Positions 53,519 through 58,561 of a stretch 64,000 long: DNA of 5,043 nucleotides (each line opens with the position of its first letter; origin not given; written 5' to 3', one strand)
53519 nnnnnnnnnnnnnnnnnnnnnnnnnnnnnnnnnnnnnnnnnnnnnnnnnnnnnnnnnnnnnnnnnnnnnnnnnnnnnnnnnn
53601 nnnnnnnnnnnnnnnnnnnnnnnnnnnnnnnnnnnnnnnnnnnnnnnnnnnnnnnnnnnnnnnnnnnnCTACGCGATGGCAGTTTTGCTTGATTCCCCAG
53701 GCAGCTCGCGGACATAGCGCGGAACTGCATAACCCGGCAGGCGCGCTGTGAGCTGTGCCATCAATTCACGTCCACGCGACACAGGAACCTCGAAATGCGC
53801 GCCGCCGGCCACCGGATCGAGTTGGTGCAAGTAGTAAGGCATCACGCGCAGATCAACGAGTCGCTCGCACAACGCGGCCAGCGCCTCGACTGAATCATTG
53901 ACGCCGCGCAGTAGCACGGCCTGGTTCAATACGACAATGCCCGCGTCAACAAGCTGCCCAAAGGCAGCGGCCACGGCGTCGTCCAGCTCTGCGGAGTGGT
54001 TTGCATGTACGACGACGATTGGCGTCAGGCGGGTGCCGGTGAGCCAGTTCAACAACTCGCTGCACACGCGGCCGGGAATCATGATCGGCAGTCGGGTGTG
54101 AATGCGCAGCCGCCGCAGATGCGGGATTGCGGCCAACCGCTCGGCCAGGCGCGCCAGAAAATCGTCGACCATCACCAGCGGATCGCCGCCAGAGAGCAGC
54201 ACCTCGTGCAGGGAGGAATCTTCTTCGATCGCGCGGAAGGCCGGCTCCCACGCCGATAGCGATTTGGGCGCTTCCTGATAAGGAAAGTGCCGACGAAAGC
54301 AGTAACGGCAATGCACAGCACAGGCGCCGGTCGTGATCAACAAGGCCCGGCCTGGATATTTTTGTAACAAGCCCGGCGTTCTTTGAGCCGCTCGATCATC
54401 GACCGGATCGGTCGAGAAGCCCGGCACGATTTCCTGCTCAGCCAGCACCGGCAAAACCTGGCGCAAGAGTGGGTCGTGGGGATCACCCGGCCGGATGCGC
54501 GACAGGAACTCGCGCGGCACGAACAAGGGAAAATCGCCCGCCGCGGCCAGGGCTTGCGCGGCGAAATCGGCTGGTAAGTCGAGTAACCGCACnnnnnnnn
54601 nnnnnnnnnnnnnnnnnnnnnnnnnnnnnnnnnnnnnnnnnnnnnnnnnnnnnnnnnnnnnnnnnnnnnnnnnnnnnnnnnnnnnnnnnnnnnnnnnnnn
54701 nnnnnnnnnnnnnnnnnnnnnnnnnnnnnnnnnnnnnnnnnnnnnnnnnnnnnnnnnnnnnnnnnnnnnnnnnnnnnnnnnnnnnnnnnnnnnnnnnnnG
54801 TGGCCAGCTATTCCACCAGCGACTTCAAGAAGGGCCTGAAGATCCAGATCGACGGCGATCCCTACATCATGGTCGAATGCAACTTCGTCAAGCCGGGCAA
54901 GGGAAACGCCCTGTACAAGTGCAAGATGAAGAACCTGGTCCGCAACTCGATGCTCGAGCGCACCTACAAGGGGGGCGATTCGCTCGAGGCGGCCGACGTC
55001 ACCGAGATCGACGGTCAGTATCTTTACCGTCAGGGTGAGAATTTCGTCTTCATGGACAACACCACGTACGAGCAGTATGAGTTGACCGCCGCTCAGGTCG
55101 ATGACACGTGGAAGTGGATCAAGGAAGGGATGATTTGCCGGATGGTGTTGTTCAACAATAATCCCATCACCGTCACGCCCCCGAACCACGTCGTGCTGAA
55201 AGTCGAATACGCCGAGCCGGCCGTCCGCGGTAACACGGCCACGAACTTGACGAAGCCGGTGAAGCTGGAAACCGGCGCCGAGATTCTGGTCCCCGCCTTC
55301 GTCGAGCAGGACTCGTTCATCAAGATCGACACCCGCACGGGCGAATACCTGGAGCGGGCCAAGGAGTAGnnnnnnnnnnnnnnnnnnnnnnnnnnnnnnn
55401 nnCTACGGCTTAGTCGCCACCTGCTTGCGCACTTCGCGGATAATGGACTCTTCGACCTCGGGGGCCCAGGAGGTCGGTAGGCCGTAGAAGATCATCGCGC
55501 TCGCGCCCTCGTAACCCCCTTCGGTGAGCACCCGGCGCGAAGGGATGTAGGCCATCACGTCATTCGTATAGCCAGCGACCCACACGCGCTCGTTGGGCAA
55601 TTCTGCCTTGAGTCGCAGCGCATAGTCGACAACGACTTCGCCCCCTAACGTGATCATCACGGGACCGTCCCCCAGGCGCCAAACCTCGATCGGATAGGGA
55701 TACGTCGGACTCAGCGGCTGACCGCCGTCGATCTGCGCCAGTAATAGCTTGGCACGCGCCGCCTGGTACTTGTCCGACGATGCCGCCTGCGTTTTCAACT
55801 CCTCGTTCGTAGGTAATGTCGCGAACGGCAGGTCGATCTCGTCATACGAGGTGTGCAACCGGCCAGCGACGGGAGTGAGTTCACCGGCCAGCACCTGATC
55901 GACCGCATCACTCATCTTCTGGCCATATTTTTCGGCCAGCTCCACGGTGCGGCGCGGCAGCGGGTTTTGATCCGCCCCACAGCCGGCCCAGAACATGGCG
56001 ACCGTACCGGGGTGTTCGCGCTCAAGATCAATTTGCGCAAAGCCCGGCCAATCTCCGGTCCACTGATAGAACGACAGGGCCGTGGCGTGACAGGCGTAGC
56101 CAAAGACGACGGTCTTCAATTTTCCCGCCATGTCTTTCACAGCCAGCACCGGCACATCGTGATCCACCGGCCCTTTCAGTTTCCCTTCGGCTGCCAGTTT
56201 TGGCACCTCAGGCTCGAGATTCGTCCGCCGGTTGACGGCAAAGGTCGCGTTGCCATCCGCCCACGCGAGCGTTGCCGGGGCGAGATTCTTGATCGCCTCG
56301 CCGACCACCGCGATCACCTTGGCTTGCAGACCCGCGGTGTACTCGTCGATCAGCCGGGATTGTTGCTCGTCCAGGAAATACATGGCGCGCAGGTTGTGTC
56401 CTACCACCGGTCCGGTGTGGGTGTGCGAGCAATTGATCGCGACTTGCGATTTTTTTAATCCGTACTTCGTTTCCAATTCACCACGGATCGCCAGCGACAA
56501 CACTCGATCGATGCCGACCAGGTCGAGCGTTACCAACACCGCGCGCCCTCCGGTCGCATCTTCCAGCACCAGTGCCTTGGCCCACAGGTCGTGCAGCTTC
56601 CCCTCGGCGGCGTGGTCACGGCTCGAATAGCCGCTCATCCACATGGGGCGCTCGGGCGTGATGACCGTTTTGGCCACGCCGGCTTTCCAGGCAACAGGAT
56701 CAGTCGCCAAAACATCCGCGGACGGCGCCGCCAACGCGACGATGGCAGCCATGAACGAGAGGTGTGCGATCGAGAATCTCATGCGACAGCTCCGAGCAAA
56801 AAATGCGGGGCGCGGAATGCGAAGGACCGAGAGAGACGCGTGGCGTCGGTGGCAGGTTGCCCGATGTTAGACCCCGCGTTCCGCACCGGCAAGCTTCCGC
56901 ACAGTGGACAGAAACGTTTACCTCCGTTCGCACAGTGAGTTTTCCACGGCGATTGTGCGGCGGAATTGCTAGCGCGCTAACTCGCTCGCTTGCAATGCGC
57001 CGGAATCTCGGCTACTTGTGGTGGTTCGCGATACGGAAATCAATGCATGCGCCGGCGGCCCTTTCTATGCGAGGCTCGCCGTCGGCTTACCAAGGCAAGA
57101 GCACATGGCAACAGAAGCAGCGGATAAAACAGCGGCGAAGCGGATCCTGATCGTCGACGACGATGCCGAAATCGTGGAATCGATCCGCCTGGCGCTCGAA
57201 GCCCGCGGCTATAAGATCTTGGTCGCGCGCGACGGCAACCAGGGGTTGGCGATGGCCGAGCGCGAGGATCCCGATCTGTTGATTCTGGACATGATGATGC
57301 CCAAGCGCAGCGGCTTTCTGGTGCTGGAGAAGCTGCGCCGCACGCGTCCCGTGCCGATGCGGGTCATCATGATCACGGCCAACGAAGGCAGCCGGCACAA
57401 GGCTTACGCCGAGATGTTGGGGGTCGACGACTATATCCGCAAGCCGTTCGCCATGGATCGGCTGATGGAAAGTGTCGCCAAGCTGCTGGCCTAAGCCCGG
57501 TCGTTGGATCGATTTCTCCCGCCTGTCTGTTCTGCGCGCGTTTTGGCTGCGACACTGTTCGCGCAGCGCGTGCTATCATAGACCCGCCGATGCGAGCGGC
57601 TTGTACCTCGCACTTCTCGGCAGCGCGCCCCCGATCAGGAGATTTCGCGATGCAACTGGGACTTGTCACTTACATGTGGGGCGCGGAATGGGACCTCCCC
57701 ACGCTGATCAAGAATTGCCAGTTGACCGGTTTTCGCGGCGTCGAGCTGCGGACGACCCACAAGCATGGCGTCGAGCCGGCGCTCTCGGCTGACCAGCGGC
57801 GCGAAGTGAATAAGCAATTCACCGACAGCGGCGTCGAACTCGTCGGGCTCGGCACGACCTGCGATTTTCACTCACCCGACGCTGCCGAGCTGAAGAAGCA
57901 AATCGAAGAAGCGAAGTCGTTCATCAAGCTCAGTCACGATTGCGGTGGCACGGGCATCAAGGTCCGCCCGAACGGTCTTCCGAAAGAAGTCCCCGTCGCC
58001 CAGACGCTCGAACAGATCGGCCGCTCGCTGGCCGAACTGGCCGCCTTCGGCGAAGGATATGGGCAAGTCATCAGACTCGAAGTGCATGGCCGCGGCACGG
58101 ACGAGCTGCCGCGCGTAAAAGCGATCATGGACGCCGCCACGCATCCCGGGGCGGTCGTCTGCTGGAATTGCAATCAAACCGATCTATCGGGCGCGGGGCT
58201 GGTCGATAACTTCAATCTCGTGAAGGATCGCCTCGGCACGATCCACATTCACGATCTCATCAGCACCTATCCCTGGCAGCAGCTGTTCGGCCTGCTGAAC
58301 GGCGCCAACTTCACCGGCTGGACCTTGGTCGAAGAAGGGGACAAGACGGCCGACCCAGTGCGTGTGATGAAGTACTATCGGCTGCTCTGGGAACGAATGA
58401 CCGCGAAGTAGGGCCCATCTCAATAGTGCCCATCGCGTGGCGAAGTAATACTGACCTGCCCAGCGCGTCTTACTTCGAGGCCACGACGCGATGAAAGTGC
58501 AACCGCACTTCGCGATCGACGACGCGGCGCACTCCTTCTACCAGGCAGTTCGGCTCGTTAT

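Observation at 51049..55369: EF-P beta-lysylation locus with two unexpected genes (VIT1-family transporter and metallophosphoesterase) tightly embedded between epmB and epmA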

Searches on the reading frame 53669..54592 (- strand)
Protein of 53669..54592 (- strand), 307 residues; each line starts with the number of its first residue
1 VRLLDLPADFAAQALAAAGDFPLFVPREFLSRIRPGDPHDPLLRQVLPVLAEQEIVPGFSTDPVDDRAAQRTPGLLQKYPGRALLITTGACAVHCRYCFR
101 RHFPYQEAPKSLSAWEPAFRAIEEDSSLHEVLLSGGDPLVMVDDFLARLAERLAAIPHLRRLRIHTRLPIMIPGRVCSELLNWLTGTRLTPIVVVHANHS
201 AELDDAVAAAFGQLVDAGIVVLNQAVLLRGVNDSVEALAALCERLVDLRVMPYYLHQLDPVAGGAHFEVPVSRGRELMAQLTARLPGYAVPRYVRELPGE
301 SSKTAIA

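Call 3: search_protein_families(library=pfam, proteins=[window:53669-54592:-], max_evalue=0.001)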
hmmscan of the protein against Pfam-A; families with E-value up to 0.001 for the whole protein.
window:53669-54592:- (307 aa): 2 families
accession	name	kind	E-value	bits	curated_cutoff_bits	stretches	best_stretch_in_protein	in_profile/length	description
PF04055.27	Radical_SAM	-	6.6e-08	33.3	29.5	1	86-167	2-85/166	Radical SAM superfamily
PF13353.11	Fer4_12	-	0.00031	21.5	22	1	86-153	10-77/137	4Fe-4S single cluster domain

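Call 4: search_protein_families(library=ncbifam, proteins=[window:53669-54592:-], max_evalue=0.001)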
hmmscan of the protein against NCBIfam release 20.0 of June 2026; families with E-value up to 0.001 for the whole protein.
window:53669-54592:- (307 aa): 9 families
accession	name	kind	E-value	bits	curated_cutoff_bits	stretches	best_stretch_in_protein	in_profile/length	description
TIGR03821.1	EFP_modif_epmB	equivalog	1.7e-125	418.3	369.3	1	2-306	17-321/321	EF-P beta-lysylation protein EpmB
TIGR00238.1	TIGR00238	subfamily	6.2e-88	294.9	199.2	1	3-299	34-331/331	KamA family radical SAM protein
TIGR03822.1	AblA_like_2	hypoth_equivalog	1.1e-79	267.8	396.25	1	18-306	25-315/321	lysine-2,3-aminomutase-like protein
TIGR04468.1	arg_2_3_am_muta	equivalog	6.7e-61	206.2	600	1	29-294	48-317/351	arginine 2,3-aminomutase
TIGR03820.1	lys_2_3_AblA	equivalog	2.8e-60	204.2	525.4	1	17-305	43-332/417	lysine 2,3-aminomutase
TIGR04368.1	Glu_2_3_NH3_mut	equivalog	6.1e-53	179.8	650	1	28-306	100-377/404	glutamate 2,3-aminomutase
NF045646.2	rSAM_Se_TrsS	equivalog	5.3e-05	21.9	490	1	83-143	88-148/441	radical SAM (seleno)protein TrsS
TIGR02666.1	moaA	equivalog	0.00031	19.8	284.05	0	88-166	17-98/336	GTP 3',8-cyclase MoaA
TIGR02495.1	NrdG2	equivalog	0.00033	20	131.15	1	83-149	18-82/193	anaerobic ribonucleoside-triphosphate reductase activating protein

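Call 19: find_related_loci(query=A2, collection=metagenome_contigs, flank=8000)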
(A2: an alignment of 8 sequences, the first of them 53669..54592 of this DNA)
Query A2 (307 aa) in metagenome_contigs; peptide patterns used: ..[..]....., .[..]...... (x = any residue, [..] = any of these).
600 stretches matched a pattern (row limit reached: there are more); 586 encode a relative of the query (tblastn E <= 1e-3); the best 80 are kept; 80 distinct loci.
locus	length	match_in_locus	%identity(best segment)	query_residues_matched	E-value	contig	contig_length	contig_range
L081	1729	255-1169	68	2-306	8e-148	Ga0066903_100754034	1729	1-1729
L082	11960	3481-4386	68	2-303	5e-136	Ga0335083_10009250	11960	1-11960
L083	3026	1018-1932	70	2-306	2e-141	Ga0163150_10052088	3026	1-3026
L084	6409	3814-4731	70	2-307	3e-134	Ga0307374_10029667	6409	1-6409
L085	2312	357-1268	66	3-306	6e-138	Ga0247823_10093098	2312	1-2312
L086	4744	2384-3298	64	2-306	2e-131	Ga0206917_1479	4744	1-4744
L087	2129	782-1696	65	2-306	9e-138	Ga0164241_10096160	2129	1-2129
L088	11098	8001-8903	64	4-304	1e-124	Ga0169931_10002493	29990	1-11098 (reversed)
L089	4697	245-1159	60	2-306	8e-125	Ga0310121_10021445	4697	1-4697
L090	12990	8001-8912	62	2-307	8e-124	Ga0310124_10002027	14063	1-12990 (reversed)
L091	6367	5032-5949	61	2-307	3e-123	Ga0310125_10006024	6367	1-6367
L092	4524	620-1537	66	2-307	9e-124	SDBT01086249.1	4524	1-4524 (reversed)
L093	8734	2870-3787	60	1-306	1e-122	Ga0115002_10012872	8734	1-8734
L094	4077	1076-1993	63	2-307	9e-125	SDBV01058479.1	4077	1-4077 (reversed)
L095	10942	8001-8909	62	4-306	5e-121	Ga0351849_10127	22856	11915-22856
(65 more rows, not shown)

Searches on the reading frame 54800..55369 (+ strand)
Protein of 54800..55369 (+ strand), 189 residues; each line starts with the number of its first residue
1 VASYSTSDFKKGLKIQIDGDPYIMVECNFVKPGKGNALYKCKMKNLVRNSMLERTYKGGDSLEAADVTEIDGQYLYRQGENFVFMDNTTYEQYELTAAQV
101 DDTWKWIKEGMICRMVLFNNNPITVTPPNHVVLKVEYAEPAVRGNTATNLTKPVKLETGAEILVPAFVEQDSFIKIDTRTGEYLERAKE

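Call 3: search_protein_families(library=pfam, proteins=[window:54800-55369:+], max_evalue=0.001)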
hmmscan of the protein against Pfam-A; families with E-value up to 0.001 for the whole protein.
window:54800-55369:+ (189 aa): 3 families
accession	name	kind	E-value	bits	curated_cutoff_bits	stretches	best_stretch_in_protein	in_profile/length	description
PF09285.17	Elong-fact-P_C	-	7.5e-24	83.6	25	1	131-186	1-56/56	Elongation factor P, C-terminal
PF08207.18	EFP_N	-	9.9e-24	83.6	23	1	5-62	1-58/58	Elongation factor P (EF-P) KOW-like domain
PF01132.26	EFP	-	5.9e-22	77.8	27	1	72-123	3-54/54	Elongation factor P (EF-P) OB domain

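Call 4: search_protein_families(library=ncbifam, proteins=[window:54800-55369:+], max_evalue=0.001)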
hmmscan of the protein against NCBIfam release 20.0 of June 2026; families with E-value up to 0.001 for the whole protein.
window:54800-55369:+ (189 aa): 7 families
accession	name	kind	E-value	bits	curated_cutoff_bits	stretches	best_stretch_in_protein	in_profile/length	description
NF001810.0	PRK00529.1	subfamily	8.4e-73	244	161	1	4-188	3-187/187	elongation factor P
TIGR00038.1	efp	equivalog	1.7e-71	239.7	185.8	1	4-187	1-184/184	elongation factor P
NF011175.0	PRK14578.1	equivalog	5.5e-44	149.8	301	1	4-187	2-187/187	elongation factor P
NF003392.1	PRK04542.1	equivalog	2.5e-39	135.1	216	1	6-187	3-187/187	elongation factor P-like protein EfpL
TIGR02178.1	yeiP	equivalog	5.8e-33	114.6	264.05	1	7-187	3-186/186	elongation factor P-like protein YeiP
NF009090.0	PRK12426.1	equivalog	6.8e-28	97.6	226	1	7-186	5-184/185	elongation factor P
NF003076.0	PRK03999.1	equivalog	2.3e-05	24.1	138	1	7-110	9-111/129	translation initiation factor IF-5A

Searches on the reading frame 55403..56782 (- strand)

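Call 3: search_protein_families(library=pfam, proteins=[window:55403-56782:-], max_evalue=0.001)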
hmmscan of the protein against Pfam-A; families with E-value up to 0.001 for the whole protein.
window:55403-56782:- (459 aa): 1 family
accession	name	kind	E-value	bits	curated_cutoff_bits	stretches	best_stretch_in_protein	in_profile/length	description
PF04734.18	Ceramidase_alk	-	3.1e-17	62.8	32.1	1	34-260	3-233/509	Neutral/alkaline non-lysosomal ceramidase, N-terminal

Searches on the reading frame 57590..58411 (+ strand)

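Call 3: search_protein_families(library=pfam, proteins=[window:57590-58411:+], max_evalue=0.001)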
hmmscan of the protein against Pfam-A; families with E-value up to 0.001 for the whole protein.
window:57590-58411:+ (273 aa): 1 family
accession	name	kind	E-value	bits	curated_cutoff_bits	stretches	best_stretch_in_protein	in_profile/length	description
PF01261.30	AP_endonuc_2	-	3.5e-21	76.5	31.1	1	43-249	4-229/249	Xylose isomerase-like TIM barrel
